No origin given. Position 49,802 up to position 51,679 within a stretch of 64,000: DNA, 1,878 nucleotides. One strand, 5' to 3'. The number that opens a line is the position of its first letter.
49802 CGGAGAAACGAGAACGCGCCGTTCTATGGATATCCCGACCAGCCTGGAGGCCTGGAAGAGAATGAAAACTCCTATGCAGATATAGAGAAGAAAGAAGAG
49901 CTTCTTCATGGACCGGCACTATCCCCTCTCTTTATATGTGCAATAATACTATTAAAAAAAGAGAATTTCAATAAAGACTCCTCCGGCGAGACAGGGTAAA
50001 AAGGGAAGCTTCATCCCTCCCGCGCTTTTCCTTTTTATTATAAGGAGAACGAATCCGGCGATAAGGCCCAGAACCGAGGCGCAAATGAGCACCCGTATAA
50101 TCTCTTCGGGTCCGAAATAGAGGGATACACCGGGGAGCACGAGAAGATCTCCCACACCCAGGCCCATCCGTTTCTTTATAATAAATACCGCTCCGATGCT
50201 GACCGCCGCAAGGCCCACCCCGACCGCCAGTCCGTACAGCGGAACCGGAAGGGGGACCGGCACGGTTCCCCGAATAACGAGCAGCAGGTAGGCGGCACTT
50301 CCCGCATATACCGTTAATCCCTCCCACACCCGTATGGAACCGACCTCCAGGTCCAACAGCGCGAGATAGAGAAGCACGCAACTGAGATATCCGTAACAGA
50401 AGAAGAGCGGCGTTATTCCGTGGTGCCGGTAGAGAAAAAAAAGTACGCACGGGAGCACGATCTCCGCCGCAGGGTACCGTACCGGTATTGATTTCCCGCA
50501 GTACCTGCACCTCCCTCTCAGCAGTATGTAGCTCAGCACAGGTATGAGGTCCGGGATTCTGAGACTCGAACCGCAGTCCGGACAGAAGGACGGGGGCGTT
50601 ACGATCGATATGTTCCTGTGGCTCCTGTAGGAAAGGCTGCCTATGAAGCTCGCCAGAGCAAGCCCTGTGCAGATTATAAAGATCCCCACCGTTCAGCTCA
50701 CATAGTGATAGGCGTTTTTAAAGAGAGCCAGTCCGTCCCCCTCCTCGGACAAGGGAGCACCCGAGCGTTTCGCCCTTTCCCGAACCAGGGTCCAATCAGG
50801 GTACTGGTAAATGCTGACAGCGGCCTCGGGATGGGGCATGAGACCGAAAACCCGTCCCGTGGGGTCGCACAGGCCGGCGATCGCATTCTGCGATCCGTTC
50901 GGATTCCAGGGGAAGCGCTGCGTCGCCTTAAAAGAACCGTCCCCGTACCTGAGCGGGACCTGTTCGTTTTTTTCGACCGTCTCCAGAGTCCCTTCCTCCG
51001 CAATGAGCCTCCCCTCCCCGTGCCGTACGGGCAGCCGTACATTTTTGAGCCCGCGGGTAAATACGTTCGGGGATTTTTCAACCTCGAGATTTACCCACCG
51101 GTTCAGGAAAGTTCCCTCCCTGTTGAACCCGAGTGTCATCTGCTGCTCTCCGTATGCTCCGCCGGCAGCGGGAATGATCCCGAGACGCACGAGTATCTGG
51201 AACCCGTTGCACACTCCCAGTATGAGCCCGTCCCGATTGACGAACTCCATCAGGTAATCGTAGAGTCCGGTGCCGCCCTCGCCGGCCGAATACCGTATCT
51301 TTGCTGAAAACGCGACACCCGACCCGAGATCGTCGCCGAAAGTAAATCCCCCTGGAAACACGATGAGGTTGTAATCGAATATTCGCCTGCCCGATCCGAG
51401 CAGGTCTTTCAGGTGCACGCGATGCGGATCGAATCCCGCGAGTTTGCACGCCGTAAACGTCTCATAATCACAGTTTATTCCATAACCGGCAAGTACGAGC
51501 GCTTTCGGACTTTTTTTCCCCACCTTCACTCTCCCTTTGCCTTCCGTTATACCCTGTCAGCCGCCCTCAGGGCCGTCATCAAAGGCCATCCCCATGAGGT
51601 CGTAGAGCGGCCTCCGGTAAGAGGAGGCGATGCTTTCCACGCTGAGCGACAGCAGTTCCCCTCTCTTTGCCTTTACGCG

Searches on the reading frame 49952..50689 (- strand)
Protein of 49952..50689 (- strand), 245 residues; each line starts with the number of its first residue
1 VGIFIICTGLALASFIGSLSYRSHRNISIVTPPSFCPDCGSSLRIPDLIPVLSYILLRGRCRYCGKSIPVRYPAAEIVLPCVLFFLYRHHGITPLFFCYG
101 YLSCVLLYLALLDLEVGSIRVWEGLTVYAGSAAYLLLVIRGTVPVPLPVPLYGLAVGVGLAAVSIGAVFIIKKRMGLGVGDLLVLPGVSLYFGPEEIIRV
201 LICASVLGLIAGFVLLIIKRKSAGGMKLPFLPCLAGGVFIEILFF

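Call 49: search_protein_families(library=pfam, proteins=[window:49952-50689:-], max_evalue=0.0001)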
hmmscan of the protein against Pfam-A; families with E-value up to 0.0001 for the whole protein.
window:49952-50689:- (245 aa): 2 families
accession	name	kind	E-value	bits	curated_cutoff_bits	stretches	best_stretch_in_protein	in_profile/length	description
PF06750.18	A24_N_bact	-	1.1e-24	86.8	23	1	8-87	2-81/84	Bacterial Peptidase A24 N-terminal domain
PF01478.23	Peptidase_A24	-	4.1e-05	24.4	26.5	1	102-212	3-103/104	Type IV leader peptidase family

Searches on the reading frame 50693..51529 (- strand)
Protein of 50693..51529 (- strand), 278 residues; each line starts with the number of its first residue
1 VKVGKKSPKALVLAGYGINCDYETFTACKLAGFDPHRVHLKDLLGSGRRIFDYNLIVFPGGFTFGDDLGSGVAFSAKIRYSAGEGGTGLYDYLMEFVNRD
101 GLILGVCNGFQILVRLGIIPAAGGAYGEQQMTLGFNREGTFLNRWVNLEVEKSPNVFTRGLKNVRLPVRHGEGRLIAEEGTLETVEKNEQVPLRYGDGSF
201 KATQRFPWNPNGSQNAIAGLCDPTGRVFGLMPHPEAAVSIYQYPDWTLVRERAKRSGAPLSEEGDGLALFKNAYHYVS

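Call 49: search_protein_families(library=pfam, proteins=[window:50693-51529:-], max_evalue=0.0001)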
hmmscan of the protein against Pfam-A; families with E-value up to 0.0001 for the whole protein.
window:50693-51529:- (278 aa): 1 family
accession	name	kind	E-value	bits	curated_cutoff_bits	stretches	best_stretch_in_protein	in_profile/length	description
PF13507.12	GATase_5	-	7.2e-80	268.3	27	1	8-277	2-260/260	CobB/CobQ-like glutamine amidotransferase domain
